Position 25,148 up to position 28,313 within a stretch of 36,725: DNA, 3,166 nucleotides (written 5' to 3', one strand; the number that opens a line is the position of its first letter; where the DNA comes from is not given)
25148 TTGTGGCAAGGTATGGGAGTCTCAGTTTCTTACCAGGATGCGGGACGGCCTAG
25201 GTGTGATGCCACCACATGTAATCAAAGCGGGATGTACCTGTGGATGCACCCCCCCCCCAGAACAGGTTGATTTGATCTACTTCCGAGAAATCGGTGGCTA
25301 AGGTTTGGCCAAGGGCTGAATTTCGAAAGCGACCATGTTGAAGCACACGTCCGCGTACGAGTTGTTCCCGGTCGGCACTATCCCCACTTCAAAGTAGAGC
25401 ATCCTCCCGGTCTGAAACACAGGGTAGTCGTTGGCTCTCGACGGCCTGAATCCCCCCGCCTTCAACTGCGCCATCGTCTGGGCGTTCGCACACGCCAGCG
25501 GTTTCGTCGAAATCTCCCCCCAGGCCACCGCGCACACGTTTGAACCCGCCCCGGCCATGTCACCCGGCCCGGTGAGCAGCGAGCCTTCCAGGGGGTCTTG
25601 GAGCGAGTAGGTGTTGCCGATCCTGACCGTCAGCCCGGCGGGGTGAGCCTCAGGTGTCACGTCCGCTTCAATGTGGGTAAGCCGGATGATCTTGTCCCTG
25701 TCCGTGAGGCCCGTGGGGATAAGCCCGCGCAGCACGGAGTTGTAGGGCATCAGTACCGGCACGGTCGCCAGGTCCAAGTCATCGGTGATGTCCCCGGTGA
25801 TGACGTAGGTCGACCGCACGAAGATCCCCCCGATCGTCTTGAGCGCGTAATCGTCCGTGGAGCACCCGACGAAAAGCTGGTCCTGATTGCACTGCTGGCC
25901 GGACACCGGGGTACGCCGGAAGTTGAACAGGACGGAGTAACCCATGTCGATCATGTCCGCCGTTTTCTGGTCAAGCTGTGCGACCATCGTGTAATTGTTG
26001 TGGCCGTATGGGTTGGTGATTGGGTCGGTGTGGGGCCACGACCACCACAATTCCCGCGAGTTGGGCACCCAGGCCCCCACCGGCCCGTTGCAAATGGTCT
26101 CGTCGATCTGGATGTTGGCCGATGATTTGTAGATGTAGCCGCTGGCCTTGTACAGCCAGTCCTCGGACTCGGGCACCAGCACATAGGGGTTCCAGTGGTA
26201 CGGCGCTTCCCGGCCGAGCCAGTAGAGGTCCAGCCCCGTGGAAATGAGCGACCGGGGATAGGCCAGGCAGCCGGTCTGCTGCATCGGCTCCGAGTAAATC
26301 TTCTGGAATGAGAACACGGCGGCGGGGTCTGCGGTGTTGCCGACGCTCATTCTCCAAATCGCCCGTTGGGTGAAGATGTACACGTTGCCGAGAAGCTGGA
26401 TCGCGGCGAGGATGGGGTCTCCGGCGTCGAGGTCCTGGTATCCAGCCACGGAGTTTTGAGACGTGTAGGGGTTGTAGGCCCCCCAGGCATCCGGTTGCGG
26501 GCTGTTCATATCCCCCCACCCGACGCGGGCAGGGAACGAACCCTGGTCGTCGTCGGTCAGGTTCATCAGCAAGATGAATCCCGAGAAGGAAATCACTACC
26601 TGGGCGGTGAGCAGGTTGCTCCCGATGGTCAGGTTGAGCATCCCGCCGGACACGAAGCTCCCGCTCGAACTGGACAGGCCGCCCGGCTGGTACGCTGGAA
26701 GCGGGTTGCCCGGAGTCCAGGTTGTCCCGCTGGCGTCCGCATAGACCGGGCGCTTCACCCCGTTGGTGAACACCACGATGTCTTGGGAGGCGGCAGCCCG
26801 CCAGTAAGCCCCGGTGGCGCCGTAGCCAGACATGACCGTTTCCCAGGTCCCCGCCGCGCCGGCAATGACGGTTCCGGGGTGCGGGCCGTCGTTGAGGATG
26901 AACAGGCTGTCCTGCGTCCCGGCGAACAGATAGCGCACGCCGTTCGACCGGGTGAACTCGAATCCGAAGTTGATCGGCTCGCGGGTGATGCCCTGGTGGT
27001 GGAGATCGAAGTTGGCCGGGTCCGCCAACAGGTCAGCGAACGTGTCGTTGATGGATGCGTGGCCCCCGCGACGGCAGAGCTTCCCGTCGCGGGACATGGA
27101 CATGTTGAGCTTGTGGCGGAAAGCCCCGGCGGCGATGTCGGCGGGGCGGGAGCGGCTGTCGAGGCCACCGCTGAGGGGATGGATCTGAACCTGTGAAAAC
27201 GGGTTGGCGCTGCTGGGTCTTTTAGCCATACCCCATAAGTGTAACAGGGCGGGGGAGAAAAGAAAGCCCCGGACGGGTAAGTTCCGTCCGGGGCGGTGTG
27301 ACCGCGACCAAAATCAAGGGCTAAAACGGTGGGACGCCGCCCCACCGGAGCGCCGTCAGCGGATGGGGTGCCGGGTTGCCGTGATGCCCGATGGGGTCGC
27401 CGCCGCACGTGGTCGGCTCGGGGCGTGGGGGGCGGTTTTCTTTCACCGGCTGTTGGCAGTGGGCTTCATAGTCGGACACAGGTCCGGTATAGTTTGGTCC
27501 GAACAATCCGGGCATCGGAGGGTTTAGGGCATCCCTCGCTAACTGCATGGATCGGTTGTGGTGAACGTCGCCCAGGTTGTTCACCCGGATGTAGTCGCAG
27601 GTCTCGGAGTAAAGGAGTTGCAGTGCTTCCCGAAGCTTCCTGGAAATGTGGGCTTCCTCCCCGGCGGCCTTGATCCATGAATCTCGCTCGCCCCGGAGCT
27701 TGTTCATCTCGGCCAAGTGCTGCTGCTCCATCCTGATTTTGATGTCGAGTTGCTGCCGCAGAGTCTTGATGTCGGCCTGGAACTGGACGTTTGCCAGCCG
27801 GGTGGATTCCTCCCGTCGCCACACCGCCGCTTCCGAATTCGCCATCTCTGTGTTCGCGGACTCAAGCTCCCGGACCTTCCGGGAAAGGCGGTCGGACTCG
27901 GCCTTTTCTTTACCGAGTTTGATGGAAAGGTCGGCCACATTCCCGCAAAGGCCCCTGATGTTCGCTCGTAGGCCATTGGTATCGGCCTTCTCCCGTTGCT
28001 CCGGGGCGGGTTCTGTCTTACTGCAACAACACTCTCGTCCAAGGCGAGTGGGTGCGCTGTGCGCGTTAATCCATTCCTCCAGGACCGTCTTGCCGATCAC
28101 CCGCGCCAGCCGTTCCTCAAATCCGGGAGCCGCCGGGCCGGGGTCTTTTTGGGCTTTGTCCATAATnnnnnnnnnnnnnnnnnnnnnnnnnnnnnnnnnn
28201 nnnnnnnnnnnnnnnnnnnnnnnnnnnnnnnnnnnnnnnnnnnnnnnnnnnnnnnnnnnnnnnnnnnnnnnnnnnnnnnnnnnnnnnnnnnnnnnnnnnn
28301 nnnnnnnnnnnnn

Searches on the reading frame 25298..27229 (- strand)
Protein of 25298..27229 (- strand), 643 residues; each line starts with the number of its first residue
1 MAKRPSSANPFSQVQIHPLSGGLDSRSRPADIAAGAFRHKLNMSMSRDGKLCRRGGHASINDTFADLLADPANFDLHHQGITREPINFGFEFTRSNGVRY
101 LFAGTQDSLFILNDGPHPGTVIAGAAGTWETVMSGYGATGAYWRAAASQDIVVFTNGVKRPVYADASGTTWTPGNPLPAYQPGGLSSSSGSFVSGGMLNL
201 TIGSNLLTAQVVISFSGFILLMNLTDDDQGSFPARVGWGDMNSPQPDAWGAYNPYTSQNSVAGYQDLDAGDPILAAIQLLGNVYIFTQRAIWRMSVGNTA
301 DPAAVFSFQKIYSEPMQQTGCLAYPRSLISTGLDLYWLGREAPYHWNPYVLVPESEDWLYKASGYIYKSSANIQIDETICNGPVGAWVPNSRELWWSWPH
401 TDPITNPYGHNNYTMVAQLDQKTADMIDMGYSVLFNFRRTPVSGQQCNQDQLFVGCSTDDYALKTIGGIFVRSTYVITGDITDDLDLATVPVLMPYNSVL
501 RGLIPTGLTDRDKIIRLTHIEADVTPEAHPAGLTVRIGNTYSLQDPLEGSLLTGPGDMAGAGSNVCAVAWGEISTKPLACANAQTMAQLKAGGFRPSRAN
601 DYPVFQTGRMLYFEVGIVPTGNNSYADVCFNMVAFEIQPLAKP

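Call 14: search_protein_families(library=phrogs, proteins=[window:25298-27229:-], max_evalue=0.01)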
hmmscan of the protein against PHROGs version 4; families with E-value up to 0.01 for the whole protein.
window:25298-27229:- (643 aa): 1 family
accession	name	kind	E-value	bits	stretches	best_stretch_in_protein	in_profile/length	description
phrog_3287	-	head and packaging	1.1e-16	61.8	1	90-313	63-248/524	virion structural protein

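Call 15: search_protein_families(library=pfam, proteins=[window:25298-27229:-], max_evalue=0.01)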
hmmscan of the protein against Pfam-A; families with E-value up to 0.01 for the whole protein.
window:25298-27229:- (643 aa): 0 families

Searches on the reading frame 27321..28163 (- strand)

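Call 14: search_protein_families(library=phrogs, proteins=[window:27321-28163:-], max_evalue=0.01)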
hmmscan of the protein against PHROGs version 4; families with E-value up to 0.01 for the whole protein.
window:27321-28163:- (280 aa): 0 families

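Call 15: search_protein_families(library=pfam, proteins=[window:27321-28163:-], max_evalue=0.01)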
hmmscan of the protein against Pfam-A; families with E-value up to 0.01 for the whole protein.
window:27321-28163:- (280 aa): 3 families
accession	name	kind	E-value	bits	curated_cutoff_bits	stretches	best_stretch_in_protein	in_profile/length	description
PF14197.11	Cep57_CLD_2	-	0.00017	22.1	27.1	1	130-179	3-52/67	Centrosome localisation domain of PPC89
PF17675.6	APG6_N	-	0.0012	19.8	45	1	55-141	41-127/132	Apg6 coiled-coil region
PF00038.26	Filament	-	0.0053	16.9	40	1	96-179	19-103/313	Intermediate filament protein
